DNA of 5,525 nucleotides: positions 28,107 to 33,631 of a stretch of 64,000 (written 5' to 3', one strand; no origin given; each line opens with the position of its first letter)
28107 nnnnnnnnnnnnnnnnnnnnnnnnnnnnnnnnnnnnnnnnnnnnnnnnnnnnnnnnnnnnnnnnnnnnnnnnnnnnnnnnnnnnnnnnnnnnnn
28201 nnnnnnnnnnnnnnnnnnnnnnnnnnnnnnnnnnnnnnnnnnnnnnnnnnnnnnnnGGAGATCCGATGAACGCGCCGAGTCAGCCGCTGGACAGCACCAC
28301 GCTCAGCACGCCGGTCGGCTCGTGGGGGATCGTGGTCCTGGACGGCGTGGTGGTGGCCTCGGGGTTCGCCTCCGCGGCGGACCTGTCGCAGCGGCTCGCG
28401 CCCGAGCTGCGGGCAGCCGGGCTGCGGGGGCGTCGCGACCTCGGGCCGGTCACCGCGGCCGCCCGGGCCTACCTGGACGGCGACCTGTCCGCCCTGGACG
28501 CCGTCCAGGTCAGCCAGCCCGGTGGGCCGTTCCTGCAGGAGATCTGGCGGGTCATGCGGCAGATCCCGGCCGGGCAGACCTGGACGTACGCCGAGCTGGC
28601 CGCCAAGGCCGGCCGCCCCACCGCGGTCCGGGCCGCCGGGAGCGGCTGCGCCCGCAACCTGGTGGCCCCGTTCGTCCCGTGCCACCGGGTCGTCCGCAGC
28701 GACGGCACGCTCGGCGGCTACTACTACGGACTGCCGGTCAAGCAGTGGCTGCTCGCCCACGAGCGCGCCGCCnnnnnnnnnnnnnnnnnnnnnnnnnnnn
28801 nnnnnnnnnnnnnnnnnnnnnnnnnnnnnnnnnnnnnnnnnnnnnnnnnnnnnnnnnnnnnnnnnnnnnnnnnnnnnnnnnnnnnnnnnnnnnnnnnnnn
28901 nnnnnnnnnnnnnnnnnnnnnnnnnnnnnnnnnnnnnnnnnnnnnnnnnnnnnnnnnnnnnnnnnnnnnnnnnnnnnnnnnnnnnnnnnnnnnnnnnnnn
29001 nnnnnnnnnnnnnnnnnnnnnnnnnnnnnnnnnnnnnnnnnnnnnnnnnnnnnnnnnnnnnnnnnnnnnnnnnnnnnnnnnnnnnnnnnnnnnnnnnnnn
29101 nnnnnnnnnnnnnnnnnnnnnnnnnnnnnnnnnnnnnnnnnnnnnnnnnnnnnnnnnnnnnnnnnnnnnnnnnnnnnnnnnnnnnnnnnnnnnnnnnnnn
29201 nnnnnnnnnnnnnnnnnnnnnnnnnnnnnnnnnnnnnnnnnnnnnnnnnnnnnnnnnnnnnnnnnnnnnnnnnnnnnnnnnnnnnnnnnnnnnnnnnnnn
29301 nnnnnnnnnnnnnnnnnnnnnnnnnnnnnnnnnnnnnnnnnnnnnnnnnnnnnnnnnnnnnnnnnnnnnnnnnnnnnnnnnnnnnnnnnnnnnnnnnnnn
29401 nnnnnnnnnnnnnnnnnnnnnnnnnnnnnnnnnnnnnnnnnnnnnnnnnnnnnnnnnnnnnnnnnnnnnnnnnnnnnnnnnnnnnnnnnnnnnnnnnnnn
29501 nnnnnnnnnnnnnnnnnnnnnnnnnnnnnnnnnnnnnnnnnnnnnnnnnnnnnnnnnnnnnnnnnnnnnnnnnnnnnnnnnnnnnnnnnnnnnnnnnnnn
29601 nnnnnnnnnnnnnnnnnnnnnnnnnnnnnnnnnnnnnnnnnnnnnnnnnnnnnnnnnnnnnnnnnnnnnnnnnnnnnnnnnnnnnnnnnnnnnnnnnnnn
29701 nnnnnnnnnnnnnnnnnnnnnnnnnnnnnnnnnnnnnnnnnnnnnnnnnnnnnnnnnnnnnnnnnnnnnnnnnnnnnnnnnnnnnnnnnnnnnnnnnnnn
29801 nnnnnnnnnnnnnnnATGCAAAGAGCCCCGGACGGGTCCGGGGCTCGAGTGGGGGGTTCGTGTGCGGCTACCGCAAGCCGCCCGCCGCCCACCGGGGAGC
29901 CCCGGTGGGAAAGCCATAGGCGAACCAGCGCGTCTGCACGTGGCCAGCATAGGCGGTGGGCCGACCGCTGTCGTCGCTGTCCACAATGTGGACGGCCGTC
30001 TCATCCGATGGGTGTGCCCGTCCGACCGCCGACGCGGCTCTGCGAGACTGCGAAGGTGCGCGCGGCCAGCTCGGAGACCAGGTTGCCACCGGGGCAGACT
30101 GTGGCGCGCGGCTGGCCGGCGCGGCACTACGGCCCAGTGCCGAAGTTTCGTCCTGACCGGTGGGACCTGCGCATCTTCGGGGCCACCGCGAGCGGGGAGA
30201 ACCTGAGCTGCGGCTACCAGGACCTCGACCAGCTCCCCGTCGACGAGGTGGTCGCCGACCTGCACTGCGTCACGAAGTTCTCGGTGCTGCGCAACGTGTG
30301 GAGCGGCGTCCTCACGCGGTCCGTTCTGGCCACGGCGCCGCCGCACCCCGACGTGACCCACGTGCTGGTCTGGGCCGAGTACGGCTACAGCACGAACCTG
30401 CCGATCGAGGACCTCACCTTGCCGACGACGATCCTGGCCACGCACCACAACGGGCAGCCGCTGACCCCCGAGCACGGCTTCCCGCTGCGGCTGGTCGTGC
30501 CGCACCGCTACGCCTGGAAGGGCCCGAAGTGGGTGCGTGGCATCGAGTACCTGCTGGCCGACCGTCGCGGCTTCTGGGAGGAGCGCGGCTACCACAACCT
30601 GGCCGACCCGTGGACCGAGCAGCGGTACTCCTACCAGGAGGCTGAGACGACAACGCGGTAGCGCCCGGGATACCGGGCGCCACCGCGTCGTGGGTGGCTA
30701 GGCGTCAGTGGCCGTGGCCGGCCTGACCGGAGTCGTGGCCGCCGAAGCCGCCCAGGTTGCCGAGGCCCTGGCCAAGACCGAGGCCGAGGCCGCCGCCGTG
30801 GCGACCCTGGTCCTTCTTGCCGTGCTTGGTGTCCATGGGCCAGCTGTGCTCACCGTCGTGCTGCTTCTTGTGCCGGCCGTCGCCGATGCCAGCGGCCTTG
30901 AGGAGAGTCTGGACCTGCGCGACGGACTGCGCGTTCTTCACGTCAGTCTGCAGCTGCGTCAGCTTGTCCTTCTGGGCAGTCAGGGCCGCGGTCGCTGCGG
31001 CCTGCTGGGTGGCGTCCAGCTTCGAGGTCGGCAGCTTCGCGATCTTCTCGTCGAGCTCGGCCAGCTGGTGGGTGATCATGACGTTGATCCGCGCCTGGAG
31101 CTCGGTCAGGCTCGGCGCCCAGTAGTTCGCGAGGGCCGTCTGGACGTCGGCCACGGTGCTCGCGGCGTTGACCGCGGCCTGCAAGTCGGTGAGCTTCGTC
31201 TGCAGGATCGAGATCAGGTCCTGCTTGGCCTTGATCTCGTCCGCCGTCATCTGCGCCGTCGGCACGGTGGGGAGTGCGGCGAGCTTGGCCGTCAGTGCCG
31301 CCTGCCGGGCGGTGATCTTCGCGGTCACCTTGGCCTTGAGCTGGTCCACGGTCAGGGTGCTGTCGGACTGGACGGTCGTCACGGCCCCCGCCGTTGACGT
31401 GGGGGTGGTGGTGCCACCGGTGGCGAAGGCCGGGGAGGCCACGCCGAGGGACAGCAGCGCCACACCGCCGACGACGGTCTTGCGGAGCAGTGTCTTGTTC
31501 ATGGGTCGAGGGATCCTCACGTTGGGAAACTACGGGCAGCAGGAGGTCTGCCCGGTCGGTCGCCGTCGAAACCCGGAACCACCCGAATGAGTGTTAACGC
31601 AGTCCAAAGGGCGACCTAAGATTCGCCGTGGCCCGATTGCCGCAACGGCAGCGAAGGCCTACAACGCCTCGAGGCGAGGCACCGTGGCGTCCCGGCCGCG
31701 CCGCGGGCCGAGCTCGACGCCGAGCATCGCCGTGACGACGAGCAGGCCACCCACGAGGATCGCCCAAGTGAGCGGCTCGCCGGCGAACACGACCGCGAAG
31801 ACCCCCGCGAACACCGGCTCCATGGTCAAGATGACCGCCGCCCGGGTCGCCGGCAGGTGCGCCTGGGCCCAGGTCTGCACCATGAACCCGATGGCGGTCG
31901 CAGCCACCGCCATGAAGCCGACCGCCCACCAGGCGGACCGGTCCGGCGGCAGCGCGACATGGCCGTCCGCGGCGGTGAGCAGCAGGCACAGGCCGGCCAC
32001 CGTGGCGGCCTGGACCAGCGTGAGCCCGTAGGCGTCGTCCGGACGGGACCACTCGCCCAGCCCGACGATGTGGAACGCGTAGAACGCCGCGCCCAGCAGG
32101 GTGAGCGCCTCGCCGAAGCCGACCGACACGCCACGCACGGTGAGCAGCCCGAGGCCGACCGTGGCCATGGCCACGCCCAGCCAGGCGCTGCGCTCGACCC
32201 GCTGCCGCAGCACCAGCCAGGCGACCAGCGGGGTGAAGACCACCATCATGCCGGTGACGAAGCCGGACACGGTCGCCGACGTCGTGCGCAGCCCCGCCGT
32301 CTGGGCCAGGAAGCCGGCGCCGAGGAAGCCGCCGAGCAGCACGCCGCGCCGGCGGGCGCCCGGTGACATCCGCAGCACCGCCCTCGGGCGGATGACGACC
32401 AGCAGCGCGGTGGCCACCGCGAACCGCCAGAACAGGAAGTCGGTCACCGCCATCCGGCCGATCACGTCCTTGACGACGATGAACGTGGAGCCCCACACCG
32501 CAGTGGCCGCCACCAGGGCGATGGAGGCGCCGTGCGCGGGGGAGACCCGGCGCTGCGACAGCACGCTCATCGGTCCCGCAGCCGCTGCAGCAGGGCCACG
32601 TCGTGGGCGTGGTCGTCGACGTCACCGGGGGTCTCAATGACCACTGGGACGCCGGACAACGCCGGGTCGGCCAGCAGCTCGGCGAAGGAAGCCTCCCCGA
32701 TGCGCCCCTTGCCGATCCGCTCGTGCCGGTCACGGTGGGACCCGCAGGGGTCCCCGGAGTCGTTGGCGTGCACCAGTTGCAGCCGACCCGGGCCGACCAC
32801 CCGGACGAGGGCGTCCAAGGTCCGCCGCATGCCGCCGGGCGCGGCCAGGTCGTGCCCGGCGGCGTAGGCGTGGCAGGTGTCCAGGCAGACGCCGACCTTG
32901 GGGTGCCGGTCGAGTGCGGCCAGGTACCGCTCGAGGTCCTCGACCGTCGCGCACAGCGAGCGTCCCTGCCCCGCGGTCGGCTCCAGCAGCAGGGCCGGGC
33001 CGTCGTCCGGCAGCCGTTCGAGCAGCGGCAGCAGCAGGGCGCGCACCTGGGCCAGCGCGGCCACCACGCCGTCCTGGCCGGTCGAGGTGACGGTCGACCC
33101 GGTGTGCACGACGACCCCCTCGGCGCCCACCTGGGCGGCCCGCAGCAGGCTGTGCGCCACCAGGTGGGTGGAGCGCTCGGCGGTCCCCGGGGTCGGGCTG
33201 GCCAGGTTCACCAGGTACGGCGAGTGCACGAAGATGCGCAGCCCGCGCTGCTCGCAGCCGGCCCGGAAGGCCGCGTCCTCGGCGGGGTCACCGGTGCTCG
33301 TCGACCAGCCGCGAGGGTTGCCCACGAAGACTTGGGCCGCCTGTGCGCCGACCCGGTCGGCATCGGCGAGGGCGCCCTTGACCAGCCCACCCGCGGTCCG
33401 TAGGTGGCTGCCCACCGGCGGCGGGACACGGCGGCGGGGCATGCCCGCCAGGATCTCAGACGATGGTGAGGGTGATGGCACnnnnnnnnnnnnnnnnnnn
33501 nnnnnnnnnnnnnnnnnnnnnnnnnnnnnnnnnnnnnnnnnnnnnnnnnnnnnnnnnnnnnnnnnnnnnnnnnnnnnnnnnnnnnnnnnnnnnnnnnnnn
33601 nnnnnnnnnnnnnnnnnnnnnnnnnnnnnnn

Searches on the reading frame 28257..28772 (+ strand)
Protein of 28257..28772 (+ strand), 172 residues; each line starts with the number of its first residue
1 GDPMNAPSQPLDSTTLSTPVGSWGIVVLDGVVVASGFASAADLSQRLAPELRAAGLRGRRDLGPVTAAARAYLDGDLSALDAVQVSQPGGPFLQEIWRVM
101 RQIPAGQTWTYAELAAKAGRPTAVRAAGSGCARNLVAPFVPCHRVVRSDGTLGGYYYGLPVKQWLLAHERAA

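Call 40: search_protein_families(library=pfam, proteins=[window:28257-28772:+], max_evalue=0.0001)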
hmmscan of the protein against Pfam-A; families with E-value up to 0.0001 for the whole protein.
window:28257-28772:+ (172 aa): 1 family
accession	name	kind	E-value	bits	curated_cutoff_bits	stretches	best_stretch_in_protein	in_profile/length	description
PF01035.26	DNA_binding_1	-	4.3e-30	103.8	27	1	91-170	1-80/81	6-O-methylguanine DNA methyltransferase, DNA binding domain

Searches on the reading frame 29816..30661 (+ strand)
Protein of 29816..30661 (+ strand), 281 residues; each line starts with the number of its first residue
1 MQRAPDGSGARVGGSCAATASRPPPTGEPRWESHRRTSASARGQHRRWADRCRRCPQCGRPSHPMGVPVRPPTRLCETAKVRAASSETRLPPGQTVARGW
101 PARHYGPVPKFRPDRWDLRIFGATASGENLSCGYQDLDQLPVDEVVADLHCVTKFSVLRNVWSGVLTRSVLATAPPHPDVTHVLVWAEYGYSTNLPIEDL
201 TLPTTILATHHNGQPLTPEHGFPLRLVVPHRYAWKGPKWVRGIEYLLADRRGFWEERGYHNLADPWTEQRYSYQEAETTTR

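Call 9: search_protein_families(library=pfam, proteins=[window:29816-30661:+], max_evalue=0.001)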
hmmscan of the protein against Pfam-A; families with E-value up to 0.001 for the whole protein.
window:29816-30661:+ (281 aa): 1 family
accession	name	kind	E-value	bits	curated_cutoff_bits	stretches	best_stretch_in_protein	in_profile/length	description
PF00174.25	Oxidored_molyb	-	6.6e-36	123.9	24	1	106-254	2-169/169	Oxidoreductase molybdopterin binding domain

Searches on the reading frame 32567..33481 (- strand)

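Call 9: search_protein_families(library=pfam, proteins=[window:32567-33481:-], max_evalue=0.001)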
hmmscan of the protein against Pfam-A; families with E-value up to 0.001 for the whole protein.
window:32567-33481:- (304 aa): 1 family
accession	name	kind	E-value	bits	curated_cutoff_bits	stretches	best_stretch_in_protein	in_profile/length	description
PF01261.30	AP_endonuc_2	-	8.6e-47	160.4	31.1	1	39-298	2-246/249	Xylose isomerase-like TIM barrel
